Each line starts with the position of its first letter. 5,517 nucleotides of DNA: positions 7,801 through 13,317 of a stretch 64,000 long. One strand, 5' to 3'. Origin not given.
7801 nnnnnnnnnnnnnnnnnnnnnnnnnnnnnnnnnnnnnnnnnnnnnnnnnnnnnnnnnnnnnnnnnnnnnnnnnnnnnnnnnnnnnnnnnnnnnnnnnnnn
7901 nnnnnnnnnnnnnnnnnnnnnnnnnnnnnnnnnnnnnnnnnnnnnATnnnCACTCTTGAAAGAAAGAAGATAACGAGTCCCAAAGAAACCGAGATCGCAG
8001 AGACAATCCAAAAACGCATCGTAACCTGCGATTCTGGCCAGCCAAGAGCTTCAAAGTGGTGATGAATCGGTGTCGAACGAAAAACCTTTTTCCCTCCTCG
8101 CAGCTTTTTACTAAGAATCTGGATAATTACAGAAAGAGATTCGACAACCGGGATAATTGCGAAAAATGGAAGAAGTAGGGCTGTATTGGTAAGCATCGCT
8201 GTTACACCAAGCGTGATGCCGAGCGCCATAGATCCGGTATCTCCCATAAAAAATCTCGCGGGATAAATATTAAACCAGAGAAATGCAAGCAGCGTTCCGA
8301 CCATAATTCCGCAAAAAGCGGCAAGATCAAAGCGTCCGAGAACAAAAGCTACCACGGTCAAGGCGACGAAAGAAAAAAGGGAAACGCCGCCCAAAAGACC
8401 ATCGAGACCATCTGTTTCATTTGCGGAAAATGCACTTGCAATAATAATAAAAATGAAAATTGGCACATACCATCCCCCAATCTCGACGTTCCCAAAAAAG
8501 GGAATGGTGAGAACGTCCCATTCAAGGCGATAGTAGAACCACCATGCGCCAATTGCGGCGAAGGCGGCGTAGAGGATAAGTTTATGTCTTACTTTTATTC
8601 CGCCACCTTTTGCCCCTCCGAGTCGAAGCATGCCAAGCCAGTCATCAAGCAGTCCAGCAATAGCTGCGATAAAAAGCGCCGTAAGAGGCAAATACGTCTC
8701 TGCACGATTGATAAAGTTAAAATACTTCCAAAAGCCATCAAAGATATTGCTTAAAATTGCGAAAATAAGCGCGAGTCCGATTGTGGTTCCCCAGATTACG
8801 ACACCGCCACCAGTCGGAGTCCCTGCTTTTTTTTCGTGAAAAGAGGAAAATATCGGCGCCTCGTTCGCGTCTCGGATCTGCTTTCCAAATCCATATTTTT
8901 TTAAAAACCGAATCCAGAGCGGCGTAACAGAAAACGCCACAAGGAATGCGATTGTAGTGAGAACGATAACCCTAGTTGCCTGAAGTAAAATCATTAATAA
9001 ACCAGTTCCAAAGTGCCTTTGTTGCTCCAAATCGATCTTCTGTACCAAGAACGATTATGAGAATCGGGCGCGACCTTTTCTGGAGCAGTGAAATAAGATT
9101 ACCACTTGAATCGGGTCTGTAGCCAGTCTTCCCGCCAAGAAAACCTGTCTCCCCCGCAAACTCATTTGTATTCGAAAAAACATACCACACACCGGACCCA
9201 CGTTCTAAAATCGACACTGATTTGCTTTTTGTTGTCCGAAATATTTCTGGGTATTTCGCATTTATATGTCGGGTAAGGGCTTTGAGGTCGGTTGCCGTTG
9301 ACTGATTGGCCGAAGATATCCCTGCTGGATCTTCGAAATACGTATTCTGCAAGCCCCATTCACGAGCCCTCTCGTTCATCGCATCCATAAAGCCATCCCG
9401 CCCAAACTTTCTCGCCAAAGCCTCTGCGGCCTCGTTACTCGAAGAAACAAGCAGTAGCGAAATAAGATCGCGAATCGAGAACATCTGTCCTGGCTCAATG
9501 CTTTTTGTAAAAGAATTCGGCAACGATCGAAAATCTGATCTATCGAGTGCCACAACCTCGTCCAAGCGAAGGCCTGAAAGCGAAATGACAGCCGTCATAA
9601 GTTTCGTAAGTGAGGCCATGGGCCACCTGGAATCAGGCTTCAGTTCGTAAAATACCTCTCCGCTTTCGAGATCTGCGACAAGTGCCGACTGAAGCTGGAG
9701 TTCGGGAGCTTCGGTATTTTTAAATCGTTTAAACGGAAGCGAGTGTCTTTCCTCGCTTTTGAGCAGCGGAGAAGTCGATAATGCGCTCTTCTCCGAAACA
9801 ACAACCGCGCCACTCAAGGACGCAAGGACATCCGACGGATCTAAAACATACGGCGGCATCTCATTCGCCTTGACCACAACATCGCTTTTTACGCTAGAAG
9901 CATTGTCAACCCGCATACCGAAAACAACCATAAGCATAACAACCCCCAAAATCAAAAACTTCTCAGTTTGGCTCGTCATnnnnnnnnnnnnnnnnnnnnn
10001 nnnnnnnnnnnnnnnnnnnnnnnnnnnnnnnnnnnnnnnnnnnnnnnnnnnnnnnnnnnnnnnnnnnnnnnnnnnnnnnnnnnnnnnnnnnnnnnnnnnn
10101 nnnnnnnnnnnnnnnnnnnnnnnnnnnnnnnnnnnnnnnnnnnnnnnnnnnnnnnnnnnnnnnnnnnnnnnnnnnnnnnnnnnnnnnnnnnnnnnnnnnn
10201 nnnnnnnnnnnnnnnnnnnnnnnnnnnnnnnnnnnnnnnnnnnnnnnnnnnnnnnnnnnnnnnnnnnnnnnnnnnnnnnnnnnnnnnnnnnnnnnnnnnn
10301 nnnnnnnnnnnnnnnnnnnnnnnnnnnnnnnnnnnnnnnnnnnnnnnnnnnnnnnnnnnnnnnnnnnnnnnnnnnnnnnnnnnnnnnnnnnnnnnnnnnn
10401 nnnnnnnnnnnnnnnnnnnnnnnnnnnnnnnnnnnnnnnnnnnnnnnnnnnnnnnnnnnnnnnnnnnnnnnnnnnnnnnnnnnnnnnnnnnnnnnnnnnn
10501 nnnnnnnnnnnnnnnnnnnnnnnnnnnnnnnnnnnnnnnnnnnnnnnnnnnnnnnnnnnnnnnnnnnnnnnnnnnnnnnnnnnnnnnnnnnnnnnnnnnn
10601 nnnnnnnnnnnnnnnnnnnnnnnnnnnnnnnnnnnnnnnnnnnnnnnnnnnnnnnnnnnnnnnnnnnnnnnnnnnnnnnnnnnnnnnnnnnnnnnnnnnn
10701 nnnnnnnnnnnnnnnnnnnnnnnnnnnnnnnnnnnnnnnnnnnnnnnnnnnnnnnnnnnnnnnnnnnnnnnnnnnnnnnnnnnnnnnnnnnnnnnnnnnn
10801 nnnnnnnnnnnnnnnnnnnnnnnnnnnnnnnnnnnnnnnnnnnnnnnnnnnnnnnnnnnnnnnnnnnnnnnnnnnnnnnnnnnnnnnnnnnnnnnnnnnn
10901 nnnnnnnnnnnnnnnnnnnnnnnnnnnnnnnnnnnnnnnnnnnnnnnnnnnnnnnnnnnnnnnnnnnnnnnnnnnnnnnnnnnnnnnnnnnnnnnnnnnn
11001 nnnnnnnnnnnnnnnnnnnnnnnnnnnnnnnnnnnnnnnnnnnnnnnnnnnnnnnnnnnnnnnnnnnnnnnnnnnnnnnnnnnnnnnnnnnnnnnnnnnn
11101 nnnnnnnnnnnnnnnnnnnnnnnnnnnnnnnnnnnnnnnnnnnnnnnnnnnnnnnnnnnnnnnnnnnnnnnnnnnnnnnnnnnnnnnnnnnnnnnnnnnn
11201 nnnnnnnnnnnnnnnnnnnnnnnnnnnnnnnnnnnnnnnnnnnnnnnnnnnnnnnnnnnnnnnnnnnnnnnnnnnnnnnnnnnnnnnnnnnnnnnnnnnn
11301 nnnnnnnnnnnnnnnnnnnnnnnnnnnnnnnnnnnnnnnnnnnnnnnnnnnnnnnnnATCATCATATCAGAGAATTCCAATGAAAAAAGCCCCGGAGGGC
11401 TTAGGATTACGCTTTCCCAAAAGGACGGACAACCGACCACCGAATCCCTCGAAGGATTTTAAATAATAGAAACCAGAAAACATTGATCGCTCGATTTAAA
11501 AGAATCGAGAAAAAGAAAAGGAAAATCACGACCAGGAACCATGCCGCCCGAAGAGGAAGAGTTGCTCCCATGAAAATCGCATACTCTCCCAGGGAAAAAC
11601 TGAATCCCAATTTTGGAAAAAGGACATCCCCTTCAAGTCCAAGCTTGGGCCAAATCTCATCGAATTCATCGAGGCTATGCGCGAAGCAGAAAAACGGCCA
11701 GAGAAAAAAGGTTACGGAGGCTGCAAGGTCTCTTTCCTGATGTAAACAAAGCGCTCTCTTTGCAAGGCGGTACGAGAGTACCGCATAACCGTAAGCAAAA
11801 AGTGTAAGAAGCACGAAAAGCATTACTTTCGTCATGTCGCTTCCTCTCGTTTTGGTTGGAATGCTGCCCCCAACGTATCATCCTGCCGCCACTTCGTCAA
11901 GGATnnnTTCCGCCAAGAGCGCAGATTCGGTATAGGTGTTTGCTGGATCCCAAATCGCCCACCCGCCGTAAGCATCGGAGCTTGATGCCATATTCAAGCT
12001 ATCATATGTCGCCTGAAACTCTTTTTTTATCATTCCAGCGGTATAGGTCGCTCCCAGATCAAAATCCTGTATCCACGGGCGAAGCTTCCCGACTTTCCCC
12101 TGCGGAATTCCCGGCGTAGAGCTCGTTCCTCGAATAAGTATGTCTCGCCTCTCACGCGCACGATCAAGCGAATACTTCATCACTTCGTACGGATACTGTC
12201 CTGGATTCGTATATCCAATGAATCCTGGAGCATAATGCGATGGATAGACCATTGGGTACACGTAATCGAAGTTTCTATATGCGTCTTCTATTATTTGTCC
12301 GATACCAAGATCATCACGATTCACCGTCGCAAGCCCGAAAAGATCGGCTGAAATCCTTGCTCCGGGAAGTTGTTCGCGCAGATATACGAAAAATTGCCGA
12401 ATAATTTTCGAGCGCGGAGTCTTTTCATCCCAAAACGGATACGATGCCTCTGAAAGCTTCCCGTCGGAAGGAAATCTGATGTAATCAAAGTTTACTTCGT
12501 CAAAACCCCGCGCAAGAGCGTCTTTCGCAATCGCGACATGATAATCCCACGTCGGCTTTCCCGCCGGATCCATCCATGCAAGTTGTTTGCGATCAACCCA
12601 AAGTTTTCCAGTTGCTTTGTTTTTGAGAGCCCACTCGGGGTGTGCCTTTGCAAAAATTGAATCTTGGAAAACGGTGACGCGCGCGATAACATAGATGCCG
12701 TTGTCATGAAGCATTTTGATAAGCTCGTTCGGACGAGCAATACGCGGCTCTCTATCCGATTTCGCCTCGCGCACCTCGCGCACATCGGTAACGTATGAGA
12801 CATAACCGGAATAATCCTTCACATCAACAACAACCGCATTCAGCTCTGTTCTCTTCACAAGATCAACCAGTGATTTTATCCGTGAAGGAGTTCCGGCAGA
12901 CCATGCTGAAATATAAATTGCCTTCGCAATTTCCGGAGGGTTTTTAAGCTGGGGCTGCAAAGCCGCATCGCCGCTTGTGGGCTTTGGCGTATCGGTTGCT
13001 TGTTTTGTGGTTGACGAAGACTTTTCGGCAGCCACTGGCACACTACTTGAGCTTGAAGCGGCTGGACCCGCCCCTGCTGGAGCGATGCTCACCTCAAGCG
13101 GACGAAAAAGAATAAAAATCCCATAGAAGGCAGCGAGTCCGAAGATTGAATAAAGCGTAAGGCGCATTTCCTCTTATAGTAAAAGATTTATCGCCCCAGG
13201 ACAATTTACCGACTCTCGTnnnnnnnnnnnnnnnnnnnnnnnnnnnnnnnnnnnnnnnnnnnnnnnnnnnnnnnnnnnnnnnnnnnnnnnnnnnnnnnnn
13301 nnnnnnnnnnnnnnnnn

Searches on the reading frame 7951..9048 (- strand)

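Call 78: search_protein_families(library=pfam, proteins=[window:7951-9048:-], max_evalue=0.0001)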
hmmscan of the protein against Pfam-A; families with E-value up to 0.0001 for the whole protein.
window:7951-9048:- (366 aa): 1 family
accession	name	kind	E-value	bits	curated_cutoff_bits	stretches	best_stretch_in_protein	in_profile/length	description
PF00953.26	Glycos_transf_4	-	8.3e-30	104.3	27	1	122-286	5-158/160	Glycosyl transferase family 4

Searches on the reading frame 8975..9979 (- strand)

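Call 78: search_protein_families(library=pfam, proteins=[window:8975-9979:-], max_evalue=0.0001)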
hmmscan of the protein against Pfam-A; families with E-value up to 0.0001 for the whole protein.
window:8975-9979:- (335 aa): 2 families
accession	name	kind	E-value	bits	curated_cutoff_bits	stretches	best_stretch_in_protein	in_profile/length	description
PF00768.25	Peptidase_S11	-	2.1e-38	132.6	27.6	1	88-313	4-237/239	D-alanyl-D-alanine carboxypeptidase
PF13354.11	Beta-lactamase2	-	2.8e-12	46.9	22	1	99-240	2-147/214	Beta-lactamase enzyme family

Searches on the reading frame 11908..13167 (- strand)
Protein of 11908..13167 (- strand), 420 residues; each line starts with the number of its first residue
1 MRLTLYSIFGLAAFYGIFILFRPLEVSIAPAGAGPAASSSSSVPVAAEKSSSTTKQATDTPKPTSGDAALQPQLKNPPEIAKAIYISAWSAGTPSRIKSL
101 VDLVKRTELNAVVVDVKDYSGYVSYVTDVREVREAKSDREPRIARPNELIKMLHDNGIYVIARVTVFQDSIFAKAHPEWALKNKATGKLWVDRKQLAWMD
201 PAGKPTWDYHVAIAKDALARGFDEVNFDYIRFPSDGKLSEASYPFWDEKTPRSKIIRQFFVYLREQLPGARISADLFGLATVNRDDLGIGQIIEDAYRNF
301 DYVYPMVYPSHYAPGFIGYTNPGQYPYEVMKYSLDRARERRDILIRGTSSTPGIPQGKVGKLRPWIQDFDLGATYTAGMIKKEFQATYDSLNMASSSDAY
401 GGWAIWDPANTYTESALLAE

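Call 78: search_protein_families(library=pfam, proteins=[window:11908-13167:-], max_evalue=0.0001)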
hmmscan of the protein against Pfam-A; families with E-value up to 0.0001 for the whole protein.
window:11908-13167:- (420 aa): 2 families
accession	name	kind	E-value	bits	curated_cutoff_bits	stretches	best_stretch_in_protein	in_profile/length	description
PF13200.12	DUF4015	-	4.4e-90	302.4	27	1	83-412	1-313/313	Putative glycosyl hydrolase domain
PF14871.12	GHL6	-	3.2e-09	37.5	35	1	98-189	3-88/132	Hypothetical glycosyl hydrolase 6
